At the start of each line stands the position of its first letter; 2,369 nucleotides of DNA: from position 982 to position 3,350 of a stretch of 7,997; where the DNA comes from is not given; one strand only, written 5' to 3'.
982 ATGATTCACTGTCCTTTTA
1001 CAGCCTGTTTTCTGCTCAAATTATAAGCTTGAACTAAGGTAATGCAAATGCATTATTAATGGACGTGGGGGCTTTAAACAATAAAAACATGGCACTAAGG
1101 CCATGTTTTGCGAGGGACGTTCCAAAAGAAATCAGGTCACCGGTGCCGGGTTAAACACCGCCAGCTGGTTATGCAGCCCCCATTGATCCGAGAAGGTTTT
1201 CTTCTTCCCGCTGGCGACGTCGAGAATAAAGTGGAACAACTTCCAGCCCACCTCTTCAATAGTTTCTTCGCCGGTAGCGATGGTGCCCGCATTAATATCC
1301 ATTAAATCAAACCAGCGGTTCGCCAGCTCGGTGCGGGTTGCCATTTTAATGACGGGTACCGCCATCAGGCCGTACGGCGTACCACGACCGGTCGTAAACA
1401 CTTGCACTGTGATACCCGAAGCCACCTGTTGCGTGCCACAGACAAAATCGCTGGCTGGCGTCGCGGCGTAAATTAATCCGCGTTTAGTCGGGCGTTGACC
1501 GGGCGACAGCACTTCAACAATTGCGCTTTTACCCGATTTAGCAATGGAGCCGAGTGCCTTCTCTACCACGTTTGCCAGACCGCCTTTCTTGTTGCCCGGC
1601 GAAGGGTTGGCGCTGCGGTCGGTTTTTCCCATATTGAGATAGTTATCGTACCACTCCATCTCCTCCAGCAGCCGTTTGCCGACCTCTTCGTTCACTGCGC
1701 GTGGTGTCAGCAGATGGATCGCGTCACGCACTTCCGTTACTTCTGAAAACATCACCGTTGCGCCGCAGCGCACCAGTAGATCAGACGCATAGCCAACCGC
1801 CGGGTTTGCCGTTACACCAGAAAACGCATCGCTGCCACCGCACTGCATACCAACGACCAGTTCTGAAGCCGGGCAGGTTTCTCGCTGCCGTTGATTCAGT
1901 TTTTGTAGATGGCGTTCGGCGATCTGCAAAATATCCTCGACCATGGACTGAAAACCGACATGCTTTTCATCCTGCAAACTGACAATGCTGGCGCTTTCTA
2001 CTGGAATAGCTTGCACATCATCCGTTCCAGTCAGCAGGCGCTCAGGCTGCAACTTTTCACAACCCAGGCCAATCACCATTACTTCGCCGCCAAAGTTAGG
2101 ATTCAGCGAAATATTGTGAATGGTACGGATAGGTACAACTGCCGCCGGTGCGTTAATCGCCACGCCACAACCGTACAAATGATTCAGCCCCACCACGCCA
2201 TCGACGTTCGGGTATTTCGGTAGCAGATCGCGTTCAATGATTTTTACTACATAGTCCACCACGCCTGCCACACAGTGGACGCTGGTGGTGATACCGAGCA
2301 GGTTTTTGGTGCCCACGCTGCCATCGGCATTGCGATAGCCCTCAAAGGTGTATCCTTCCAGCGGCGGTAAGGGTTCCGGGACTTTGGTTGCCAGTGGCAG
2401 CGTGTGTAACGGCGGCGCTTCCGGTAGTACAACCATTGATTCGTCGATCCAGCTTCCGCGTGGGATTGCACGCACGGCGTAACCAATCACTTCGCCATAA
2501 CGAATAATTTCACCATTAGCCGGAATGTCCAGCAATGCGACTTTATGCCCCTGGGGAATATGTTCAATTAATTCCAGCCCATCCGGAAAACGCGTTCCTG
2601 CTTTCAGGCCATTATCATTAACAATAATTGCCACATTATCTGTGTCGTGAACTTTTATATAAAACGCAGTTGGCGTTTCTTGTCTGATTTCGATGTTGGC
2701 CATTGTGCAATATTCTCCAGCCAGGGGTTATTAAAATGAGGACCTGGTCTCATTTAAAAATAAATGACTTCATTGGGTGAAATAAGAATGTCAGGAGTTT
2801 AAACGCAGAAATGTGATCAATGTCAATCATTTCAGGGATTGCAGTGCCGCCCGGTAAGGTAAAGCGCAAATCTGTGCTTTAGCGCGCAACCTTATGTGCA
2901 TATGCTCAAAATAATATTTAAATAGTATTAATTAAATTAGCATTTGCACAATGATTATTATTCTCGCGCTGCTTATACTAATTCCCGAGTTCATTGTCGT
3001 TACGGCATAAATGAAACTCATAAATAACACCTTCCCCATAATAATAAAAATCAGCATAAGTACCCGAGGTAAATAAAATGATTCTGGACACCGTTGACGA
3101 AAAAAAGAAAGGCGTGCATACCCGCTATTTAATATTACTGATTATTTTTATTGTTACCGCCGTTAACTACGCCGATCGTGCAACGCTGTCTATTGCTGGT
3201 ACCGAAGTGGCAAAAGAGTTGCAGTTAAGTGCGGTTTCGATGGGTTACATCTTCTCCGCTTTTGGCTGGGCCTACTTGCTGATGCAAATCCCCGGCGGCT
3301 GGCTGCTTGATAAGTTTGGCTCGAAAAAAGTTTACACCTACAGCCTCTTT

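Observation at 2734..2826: Candidate garD promoter (perfect TTGACA) and a palindrome in the predicted garD leader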

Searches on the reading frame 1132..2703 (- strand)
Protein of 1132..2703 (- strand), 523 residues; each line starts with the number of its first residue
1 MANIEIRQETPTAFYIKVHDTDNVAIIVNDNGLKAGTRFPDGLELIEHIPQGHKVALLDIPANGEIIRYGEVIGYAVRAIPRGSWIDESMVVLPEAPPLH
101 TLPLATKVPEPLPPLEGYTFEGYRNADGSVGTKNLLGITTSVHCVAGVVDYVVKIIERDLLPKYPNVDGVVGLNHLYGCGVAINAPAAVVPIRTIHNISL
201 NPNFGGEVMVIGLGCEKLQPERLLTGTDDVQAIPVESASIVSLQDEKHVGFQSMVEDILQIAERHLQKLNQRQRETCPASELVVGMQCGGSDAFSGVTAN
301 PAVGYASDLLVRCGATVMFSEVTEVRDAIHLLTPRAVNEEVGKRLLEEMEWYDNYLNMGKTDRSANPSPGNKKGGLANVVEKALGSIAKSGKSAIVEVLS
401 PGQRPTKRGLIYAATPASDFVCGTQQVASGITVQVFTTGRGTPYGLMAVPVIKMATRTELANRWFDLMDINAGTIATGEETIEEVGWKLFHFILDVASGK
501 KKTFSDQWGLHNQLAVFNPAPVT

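Call 17: find_related_loci(query=window:1132-2703:-, collection=genome_contigs, flank=2500)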
Query window:1132-2703:- (523 aa) in genome_contigs; peptide patterns used: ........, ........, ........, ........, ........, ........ (x = any residue, [..] = any of these).
600 stretches matched a pattern (row limit reached: there are more); 592 encode a relative of the query (tblastn E <= 1e-3); the best 80 are kept; 80 distinct loci.
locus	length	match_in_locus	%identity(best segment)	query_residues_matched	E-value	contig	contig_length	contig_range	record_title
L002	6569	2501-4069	98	1-523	0e+0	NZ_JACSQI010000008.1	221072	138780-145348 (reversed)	Escherichia whittamii strain Sa2BVA5 NODE_8_length_221072_cov_8.905763, whole genome shotgun sequence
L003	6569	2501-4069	96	1-523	0e+0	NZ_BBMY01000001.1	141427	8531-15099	Escherichia albertii NBRC 107761 = DSM 17582 strain NBRC 107761, whole genome shotgun sequence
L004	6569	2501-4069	95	1-523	0e+0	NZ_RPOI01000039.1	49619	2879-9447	Citrobacter youngae strain CCUG 30791 citrobacter_youngae_CCUG30791T_0000039, whole genome shotgun sequence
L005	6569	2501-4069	95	1-523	0e+0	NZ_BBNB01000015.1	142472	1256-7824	Citrobacter sedlakii NBRC 105722, whole genome shotgun sequence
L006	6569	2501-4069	94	1-523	0e+0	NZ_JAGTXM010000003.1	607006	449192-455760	Citrobacter amalonaticus strain ku-bf3 scaffold_2, whole genome shotgun sequence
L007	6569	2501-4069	95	1-523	0e+0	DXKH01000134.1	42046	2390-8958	MAG TPA_asm: Citrobacter sp. isolate HRGM_Genome_0066 HRGM_Genome_0066_134, whole genome shotgun sequence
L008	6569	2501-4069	94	1-523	0e+0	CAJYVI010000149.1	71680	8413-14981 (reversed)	MAG: uncultured Pseudocitrobacter sp. isolate SP260_1_metabat2_genome_mining.39 genome assembly, contig: k127_41951, who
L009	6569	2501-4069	94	1-523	0e+0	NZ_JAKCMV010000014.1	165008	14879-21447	Enterobacter asburiae strain INSAq146 Aq146_contig_14, whole genome shotgun sequence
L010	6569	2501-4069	94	1-523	0e+0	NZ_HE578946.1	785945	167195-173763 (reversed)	Phytobacter massiliensis JC163 strain type strain: JC163, whole genome shotgun sequence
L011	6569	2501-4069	94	1-523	0e+0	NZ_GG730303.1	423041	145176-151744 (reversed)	Citrobacter youngae ATCC 29220 Scfld4, whole genome shotgun sequence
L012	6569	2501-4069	94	1-523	0e+0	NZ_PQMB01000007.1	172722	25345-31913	Citrobacter amalonaticus strain S646 scaffold7.1, whole genome shotgun sequence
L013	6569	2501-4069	94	1-523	0e+0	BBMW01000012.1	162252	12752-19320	Citrobacter werkmanii NBRC 105721 DNA, contig: CIWKM12, whole genome shotgun sequence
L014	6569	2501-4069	93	1-523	0e+0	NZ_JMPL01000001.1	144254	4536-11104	Kluyvera ascorbata ATCC 33433 GKAS.assembly.001, whole genome shotgun sequence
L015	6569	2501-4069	93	1-523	0e+0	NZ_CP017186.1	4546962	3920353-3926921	Enterobacter hormaechei subsp. hoffmannii strain DSM 14563 chromosome, complete genome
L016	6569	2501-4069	93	1-523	0e+0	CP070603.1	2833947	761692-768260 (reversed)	Kluyvera ascorbata strain Colony413 chromosome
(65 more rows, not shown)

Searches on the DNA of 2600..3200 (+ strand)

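Call 3: search_dna_similar(query=window:2600-3200:+, collection=ecoli_genomes, mode=near, max_rows=10)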
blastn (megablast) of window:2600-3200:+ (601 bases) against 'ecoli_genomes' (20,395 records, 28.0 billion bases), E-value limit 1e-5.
Records with a match: 5421; places in all: 5425; records where one place covers at least 80% of the query: 5394.
Genomes with a match: 5421 of 5426; with a place that covers at least 80% of the query: 5394. Places per genome that has any: lowest 1, median 1, highest 2. On chromosomes: 5424 places; on plasmids: 1.
Best place of each record, by identity: >=99% 4203; 95-99% 1218.
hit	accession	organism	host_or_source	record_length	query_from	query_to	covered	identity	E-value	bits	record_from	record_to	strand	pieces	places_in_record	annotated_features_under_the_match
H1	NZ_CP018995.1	Escherichia coli strain Ecol_AZ147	Homo sapiens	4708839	1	601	100%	100.0%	0e+0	1127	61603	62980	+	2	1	IS1-like element IS1A family transposase | garP: galactarate/glucarate/glycerate transporter GarP | garD: galactarate dehydratase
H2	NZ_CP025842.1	Escherichia coli strain 720632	Homo sapiens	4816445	1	601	100%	100.0%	0e+0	1110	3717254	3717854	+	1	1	garP: galactarate/glucarate/glycerate transporter GarP | garD: galactarate dehydratase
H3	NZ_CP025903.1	Escherichia coli strain 300709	Homo sapiens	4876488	1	601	100%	100.0%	0e+0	1110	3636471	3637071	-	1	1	garP: galactarate/glucarate/glycerate transporter GarP | garD: galactarate dehydratase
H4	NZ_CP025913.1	Escherichia coli strain 203740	Homo sapiens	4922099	1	601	100%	100.0%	0e+0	1110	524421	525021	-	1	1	garP: galactarate/glucarate/glycerate transporter GarP | garD: galactarate dehydratase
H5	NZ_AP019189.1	Escherichia coli strain M217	Homo sapiens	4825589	1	601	100%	100.0%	0e+0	1110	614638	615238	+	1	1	garP: galactarate/glucarate/glycerate transporter GarP | garD: galactarate dehydratase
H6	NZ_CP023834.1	Escherichia coli strain 4/2-1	Homo sapiens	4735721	1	601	100%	100.0%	0e+0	1110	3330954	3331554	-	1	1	garP: galactarate/glucarate/glycerate transporter GarP | garD: galactarate dehydratase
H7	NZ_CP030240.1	Escherichia coli strain ER1709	-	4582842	1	601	100%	100.0%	0e+0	1110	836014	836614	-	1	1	garP: galactarate/glucarate/glycerate transporter GarP | garD: galactarate dehydratase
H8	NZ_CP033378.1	Escherichia coli strain L73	goose anus swab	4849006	1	601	100%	100.0%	0e+0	1110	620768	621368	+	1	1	garP: galactarate/glucarate/glycerate transporter GarP | garD: galactarate dehydratase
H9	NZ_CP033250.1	Escherichia coli strain ECCHD184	chicken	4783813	1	601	100%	100.0%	0e+0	1110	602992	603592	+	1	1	garP: galactarate/glucarate/glycerate transporter GarP | garD: galactarate dehydratase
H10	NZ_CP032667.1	Escherichia coli str. K-12 substr. MG1655 strain K-12 ...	Laboratory strain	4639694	1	601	100%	100.0%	0e+0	1110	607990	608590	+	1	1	garP: galactarate/glucarate/glycerate transporter GarP | garD: galactarate dehydratase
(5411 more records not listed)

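Call 15: get_annotated_region(hit=H10, flank=4000)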
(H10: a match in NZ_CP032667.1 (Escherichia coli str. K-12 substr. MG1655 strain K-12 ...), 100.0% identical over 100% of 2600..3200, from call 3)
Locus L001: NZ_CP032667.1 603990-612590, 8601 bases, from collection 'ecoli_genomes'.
description: Escherichia coli str. K-12 substr. MG1655 strain K-12 chromosome, complete genome
organism: Escherichia coli str. K-12 substr. MG1655 strain K-12 substr. MG1655 (NCBI taxid 511145)
replicon: chromosome; assembly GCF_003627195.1
host: -; source: Laboratory strain; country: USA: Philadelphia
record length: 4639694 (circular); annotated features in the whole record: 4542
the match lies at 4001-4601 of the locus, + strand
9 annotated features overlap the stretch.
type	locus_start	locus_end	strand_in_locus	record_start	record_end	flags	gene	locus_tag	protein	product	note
CDS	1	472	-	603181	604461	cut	kbaZ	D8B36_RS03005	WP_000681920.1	tagatose-bisphosphate aldolase subunit KbaZ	-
CDS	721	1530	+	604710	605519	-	agaR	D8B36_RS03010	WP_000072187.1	aga operon transcriptional regulator AgaR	-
CDS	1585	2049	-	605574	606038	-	yhaV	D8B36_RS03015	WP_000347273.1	type II toxin-antitoxin system ribonuclease toxin YhaV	-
CDS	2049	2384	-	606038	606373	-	prlF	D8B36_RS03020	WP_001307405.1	type II toxin-antitoxin system antitoxin PrlF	-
CDS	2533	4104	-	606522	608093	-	garD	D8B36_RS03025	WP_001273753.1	galactarate dehydratase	-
CDS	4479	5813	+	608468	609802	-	garP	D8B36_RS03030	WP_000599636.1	galactarate/glucarate/glycerate transporter GarP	-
CDS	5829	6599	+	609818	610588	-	garL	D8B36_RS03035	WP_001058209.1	2-dehydro-3-deoxyglucarate aldolase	-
CDS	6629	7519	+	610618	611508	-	garR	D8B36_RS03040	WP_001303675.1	2-hydroxy-3-oxopropionate reductase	-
CDS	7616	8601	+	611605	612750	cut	garK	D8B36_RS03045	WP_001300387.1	glycerate 2-kinase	-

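Call 35: search_dna_similar(query=window:2704-2835:+, collection=ecoli_genomes, mode=near, rows=spread, max_rows=40)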
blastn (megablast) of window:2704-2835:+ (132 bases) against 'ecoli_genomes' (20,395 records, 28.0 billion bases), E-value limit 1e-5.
Records with a match: 5404; places in all: 5409; records where one place covers at least 80% of the query: 5393.
Genomes with a match: 5404 of 5426; with a place that covers at least 80% of the query: 5393. Places per genome that has any: lowest 1, median 1, highest 2. On chromosomes: 5408 places; on plasmids: 1.
Best place of each record, by identity: >=99% 4009; 95-99% 1395.
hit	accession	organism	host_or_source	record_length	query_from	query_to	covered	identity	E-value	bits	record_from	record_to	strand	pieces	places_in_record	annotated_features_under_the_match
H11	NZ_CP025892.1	Escherichia coli strain 503025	Homo sapiens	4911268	1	132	100%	100.0%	6e-62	244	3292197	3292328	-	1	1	none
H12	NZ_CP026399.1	Escherichia coli strain ECONIH4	-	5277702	1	132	100%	100.0%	6e-62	244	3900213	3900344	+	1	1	none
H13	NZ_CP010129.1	Escherichia coli strain C9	cow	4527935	1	132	100%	100.0%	6e-62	244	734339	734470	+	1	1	none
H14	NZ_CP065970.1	Escherichia coli strain FDAARGOS_1058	missing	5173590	1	132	100%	100.0%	6e-62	244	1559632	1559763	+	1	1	none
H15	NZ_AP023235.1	Escherichia coli strain YJ6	Homo sapiens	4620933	1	132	100%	100.0%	6e-62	244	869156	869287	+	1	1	none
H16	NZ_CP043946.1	Escherichia coli strain AR202.2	dog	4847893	1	132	100%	100.0%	6e-62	244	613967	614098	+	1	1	none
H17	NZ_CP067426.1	Escherichia coli O22:H8 strain 154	Rectal swab of live bovine cattle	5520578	1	132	100%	100.0%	6e-62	244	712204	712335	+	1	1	none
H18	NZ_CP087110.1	Escherichia coli strain PJ-T13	Gong Dong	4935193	1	132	100%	100.0%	6e-62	244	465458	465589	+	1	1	none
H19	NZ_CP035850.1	Escherichia coli strain TW10590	Homo sapiens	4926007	1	132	100%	100.0%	6e-62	244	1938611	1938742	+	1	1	none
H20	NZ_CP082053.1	Escherichia coli strain MS20677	Homo sapiens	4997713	1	132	100%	100.0%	6e-62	244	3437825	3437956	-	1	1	none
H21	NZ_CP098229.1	Escherichia coli strain XJ55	bovine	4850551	1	132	100%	100.0%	6e-62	244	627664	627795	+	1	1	none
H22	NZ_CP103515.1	Escherichia coli strain 5444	Homo sapiens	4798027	1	132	100%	100.0%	6e-62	244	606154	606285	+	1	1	none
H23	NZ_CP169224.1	Escherichia coli strain EC052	poultry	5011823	1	132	100%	100.0%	6e-62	244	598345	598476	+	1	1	none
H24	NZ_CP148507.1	Escherichia coli strain Z1323CEC0001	Chicken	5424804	1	132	100%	100.0%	6e-62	244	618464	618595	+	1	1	none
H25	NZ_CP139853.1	Escherichia coli strain Nord122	Homo sapiens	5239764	1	132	100%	100.0%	6e-62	244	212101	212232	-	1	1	none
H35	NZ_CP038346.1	Escherichia coli O157:H7 strain G5295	missing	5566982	1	132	100%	99.2%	3e-60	239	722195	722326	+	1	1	none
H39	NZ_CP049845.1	Escherichia coli strain UPEC-245U/190328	Homo sapiens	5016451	1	132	100%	98.5%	1e-58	233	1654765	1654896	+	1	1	none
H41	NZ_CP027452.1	Escherichia coli strain 2014C-3338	Homo sapiens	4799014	1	132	100%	97.0%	3e-55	222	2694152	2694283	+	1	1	none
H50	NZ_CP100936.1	Escherichia coli strain ET650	Hoplobatrachus rugulosus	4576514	91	132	32%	100.0%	6e-12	79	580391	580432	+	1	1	none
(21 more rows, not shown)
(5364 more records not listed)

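Call 36: get_annotated_region(hit=H41, flank=300)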
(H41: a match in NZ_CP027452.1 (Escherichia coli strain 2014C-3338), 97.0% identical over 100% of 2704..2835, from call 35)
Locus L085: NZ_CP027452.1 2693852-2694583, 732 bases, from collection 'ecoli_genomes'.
description: Escherichia coli strain 2014C-3338 chromosome, complete genome
organism: Escherichia coli strain 2014C-3338 (NCBI taxid 562)
replicon: chromosome; assembly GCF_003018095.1
host: Homo sapiens; source: stool; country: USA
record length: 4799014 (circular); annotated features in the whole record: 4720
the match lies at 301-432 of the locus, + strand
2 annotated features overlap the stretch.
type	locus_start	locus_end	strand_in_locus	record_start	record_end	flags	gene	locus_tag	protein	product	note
CDS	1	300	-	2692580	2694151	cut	garD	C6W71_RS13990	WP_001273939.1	galactarate dehydratase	-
CDS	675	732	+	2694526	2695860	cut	garP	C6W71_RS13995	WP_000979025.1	galactarate/glucarate/glycerate transporter GarP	-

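Call 37: get_annotated_region(hit=H39, flank=300)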
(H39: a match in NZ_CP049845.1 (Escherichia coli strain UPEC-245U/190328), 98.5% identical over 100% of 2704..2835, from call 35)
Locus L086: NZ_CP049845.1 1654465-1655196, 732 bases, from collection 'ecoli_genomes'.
description: Escherichia coli strain UPEC-245U/190328 chromosome, complete genome
organism: Escherichia coli strain UPEC-245U/190328 (NCBI taxid 562)
replicon: chromosome; assembly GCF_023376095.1
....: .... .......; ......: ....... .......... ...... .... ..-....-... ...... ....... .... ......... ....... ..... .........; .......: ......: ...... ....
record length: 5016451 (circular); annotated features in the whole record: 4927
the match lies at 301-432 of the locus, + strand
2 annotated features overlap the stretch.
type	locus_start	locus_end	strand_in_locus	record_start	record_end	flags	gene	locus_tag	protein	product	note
CDS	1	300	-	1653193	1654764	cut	garD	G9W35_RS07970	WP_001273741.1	galactarate dehydratase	-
CDS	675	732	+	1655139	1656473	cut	garP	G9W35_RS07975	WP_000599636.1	galactarate/glucarate/glycerate transporter GarP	-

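Call 38: get_annotated_region(hit=H35, flank=300)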
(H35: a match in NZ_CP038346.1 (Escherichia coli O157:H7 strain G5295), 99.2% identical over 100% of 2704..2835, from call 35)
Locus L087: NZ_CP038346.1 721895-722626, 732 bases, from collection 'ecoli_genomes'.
description: Escherichia coli O157:H7 strain G5295 chromosome, complete genome
organism: Escherichia coli O157:H7 strain G5295 (NCBI taxid 83334)
replicon: chromosome; assembly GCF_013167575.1
host: missing; source: missing; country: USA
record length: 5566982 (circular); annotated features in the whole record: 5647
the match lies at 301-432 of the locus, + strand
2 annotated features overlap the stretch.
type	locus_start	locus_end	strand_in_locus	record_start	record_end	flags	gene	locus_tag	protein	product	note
CDS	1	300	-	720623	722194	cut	garD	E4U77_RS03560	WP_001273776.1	galactarate dehydratase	-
CDS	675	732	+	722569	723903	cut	garP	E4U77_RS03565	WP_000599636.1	galactarate/glucarate/glycerate transporter GarP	-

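Call 39: get_annotated_region(hit=H50, flank=1500)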
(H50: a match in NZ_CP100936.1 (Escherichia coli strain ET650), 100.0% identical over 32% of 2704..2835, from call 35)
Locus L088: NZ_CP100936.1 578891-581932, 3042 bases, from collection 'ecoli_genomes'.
description: Escherichia coli strain ET650 chromosome, complete genome
organism: Escherichia coli strain ET650 (NCBI taxid 562)
replicon: chromosome; assembly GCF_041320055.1
host: Hoplobatrachus rugulosus; source: feces; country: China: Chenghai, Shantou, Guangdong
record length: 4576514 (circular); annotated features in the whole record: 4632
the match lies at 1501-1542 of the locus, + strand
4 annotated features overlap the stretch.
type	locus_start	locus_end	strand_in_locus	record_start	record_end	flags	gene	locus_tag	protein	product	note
CDS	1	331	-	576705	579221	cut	yraJ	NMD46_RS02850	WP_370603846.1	fimbria/pilus outer membrane usher protein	-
CDS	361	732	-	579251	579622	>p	-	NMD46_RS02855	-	molecular chaperone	incomplete; partial in the middle of a contig; missing N-terminus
CDS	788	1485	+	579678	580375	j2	-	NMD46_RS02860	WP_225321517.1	IS1 family transposase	programmed frameshift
CDS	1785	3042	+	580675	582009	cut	garP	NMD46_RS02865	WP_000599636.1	galactarate/glucarate/glycerate transporter GarP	-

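Call 60: search_rna_families(source=window, start=2600, end=3150, threshold=evalue, max_evalue=10)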
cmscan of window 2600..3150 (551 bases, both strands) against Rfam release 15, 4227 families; matches with E-value up to 10: 8.
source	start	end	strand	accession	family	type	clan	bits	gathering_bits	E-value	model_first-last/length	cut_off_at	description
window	2745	2800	-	RF02362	Yfr10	Gene; sRNA;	-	17.3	43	7.5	1-78/78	no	Cyanobacterial functional RNA 10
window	2758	2833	-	RF00057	RyhB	Gene; sRNA;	-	14.8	55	6.1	1-67/67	no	RyhB RNA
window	2889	2955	-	RF00694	mir-137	Gene; miRNA;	CL00092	14.7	56.7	5.4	1-72/72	no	mir-137 microRNA precursor family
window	2940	3014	+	RF01926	mir-981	Gene; miRNA;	-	14.4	51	0.63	1-86/86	no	mir-981 microRNA precursor family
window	2803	2952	-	RF02374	YenS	Gene; sRNA;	-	12.9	80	2.7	1-169/169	no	Yersinia YenS sRNA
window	3051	3150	-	RF02852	Ysr206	Gene; sRNA;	-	11.3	124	2.5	212-312/312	5'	Yersinia sRNA 206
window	2889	2950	+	RF02660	icaR_3p_UTR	Cis-reg;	-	10.5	369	6.8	174-241/390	no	icaR 3'UTR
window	3038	3098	+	RF01675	CrcZ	Gene; sRNA;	-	9.2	95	3.7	1-398/398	no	Pseudomonas sRNA CrcZ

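Call 68: get_annotated_region(hit=H1, flank=200)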
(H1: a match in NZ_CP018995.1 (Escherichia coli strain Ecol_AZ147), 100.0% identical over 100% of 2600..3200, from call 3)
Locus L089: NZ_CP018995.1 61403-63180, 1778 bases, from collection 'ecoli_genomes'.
description: Escherichia coli strain Ecol_AZ147 chromosome, complete genome
organism: Escherichia coli strain Ecol_AZ147 (NCBI taxid 562)
replicon: chromosome; assembly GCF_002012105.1
host: Homo sapiens; source: not applicable; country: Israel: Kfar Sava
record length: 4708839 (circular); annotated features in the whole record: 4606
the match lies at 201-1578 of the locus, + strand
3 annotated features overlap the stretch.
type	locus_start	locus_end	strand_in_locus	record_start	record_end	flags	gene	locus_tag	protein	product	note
CDS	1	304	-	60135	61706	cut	garD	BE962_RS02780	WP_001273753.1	galactarate dehydratase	-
CDS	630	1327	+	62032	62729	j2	-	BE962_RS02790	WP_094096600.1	IS1-like element IS1A family transposase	programmed frameshift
CDS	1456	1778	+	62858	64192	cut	garP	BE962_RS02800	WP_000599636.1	galactarate/glucarate/glycerate transporter GarP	-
